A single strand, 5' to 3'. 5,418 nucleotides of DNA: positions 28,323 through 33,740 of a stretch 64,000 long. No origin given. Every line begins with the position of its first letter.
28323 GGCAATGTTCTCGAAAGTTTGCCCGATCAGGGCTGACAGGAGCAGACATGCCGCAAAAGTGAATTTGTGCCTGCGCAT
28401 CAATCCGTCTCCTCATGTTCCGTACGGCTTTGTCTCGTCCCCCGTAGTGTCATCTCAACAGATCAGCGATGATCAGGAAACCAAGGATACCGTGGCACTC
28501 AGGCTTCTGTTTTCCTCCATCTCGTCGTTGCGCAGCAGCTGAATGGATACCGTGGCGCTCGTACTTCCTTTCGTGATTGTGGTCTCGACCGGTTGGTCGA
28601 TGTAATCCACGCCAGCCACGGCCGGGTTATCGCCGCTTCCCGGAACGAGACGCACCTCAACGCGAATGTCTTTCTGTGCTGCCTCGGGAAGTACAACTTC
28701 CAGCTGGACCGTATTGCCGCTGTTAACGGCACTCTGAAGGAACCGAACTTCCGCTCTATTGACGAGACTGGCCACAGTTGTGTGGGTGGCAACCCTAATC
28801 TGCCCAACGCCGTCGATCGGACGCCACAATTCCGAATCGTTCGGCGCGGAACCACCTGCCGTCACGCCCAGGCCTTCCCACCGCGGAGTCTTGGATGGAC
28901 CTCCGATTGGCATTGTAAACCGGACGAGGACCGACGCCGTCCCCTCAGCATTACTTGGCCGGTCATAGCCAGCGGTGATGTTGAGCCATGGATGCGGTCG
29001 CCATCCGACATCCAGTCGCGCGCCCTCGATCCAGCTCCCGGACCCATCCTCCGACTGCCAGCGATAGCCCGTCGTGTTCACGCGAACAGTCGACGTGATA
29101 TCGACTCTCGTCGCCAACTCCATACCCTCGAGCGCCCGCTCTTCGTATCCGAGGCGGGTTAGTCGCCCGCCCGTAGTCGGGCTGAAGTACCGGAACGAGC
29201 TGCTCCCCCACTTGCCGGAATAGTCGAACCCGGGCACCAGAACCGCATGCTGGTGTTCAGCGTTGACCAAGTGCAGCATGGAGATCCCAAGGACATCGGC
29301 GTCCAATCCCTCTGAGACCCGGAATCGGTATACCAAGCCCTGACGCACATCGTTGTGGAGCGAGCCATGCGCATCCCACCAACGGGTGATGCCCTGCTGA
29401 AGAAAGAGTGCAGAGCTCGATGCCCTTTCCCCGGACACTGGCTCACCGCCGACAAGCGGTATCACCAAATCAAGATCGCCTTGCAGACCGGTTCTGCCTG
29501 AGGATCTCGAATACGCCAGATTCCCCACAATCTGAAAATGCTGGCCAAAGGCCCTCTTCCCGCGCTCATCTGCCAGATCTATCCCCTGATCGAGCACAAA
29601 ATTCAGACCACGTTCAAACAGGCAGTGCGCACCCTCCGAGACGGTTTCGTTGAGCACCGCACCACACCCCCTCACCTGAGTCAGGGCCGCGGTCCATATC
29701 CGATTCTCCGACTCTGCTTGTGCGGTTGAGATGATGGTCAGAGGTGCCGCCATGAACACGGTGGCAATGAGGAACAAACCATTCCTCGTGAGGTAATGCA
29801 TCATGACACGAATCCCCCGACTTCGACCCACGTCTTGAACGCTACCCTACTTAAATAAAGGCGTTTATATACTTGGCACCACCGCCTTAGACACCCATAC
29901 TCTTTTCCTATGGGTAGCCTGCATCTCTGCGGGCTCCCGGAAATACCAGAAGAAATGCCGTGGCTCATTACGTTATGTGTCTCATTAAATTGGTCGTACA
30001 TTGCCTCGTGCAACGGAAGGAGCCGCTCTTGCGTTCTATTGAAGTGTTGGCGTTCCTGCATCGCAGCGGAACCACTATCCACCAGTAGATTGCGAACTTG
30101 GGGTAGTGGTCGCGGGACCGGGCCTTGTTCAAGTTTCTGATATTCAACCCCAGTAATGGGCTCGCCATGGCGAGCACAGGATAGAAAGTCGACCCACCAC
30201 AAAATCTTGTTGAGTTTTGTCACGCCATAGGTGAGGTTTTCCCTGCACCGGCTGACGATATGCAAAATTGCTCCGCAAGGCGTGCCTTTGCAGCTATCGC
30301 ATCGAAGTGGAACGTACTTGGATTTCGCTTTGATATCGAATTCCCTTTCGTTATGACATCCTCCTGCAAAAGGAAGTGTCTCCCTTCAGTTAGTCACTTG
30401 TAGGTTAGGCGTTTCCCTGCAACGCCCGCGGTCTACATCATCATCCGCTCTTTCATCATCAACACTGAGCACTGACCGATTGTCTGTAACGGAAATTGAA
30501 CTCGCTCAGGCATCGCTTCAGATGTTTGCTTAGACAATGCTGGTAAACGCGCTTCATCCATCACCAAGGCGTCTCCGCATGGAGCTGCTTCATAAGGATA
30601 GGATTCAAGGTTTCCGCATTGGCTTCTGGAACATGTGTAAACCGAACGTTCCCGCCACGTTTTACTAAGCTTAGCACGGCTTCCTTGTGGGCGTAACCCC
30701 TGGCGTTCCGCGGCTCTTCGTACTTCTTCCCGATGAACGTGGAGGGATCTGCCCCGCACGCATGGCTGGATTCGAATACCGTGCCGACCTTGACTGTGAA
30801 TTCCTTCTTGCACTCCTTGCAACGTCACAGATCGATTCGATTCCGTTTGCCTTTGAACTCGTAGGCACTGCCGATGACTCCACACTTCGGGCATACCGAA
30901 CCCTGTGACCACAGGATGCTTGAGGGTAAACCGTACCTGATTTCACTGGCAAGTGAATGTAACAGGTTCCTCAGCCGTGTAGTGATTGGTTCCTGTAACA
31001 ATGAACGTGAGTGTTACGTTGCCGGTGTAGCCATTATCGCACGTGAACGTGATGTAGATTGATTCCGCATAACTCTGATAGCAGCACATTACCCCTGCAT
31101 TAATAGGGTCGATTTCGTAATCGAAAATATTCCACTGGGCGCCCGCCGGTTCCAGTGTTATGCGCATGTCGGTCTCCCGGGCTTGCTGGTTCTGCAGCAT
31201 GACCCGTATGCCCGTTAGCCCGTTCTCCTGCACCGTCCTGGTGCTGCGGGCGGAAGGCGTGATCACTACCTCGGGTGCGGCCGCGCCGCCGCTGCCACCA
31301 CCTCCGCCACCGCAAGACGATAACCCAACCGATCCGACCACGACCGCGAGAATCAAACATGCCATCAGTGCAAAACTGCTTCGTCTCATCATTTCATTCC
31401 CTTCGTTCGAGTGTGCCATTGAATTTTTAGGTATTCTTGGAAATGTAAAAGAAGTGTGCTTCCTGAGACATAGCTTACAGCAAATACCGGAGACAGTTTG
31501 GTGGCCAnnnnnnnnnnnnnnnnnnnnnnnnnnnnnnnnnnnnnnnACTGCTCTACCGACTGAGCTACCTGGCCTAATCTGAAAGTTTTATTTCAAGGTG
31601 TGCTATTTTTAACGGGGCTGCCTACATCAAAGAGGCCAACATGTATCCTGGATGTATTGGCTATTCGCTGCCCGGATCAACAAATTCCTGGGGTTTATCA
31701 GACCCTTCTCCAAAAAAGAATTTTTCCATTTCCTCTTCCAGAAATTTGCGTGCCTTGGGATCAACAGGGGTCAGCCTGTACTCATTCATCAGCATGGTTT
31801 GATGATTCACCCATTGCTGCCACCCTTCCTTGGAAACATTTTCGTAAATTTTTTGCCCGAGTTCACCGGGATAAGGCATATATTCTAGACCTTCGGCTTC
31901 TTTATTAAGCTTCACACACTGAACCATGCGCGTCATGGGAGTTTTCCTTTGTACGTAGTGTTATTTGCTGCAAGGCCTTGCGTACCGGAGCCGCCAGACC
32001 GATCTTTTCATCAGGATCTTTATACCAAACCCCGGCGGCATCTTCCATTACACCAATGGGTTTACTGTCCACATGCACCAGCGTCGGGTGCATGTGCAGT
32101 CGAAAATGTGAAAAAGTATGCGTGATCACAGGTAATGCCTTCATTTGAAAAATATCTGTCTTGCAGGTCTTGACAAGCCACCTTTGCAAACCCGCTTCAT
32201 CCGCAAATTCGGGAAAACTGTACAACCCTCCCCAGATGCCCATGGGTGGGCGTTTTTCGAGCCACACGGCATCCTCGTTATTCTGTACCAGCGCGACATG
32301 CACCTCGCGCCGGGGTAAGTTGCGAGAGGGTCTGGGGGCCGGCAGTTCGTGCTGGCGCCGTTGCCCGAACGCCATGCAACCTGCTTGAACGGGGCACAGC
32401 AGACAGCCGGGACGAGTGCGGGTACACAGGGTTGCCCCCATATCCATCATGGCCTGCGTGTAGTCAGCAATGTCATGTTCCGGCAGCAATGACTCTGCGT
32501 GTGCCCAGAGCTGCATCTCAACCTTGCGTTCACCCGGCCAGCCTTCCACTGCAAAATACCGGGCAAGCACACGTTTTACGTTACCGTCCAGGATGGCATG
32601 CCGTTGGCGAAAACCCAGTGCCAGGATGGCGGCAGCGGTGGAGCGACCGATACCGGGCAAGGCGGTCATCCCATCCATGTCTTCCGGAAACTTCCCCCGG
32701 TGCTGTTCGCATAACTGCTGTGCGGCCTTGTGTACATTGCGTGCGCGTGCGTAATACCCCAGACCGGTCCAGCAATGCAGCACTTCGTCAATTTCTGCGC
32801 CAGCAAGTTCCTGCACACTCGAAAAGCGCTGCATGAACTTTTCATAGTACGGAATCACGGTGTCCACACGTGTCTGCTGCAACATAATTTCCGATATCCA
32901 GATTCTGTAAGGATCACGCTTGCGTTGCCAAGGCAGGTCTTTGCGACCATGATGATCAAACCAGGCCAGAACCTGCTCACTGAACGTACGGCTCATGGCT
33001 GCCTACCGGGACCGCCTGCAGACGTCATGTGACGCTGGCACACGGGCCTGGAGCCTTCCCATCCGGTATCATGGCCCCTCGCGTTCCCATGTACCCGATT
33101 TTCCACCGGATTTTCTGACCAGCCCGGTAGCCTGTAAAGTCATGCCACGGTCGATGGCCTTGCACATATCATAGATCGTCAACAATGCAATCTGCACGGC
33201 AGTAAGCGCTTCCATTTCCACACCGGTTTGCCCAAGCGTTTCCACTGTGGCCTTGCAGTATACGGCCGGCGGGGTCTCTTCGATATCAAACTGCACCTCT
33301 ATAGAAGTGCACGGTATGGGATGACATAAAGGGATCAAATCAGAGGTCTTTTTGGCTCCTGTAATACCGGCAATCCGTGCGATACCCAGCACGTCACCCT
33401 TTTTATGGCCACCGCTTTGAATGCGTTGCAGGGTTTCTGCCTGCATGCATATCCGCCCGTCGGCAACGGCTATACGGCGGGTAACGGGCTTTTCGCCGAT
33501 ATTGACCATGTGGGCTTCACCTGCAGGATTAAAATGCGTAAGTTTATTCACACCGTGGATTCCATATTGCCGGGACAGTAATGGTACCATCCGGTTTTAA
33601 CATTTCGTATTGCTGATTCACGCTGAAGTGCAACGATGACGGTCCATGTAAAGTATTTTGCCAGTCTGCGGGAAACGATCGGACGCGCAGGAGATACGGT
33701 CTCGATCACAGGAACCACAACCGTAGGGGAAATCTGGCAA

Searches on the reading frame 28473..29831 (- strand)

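Call 35: search_protein_families(library=pfam, proteins=[window:28473-29831:-], max_evalue=0.001)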
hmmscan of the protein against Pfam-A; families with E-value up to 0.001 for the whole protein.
window:28473-29831:- (452 aa): 1 family
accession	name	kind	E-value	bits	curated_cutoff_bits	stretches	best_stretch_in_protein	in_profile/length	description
PF03160.20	Calx-beta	-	9.1e-05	22.9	27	1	373-449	22-95/119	Calx-beta domain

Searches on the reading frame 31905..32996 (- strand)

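Call 35: search_protein_families(library=pfam, proteins=[window:31905-32996:-], max_evalue=0.001)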
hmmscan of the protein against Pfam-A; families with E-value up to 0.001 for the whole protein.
window:31905-32996:- (363 aa): 4 families
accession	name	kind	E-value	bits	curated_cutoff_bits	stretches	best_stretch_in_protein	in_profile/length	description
PF00730.31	HhH-GPD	-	1.3e-22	80.6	26.2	1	34-165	1-104/108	HhH-GPD superfamily base excision DNA repair protein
PF14815.12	NUDIX_4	-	3.2e-22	78.9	35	1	233-344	1-113/113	NUDIX domain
PF00633.29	HHH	-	1.3e-05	25.2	24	1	99-126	2-29/30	Helix-hairpin-helix motif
PF14520.12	HHH_5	-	0.00089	20.1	27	0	110-143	4-37/57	Helix-hairpin-helix domain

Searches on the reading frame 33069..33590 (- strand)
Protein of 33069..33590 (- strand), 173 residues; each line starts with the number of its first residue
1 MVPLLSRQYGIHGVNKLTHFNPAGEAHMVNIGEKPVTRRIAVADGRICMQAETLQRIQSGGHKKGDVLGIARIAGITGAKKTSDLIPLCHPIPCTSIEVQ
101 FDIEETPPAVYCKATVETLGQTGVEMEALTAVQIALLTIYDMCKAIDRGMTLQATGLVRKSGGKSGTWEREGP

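Call 54: search_protein_families(library=pfam, proteins=[window:33069-33590:-], max_evalue=0.0001)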
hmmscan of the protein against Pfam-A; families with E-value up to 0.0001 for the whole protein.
window:33069-33590:- (173 aa): 1 family
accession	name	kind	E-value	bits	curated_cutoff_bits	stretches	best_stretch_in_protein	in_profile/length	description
PF01967.27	MoaC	-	1.3e-55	187.6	27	1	28-163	1-136/136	MoaC family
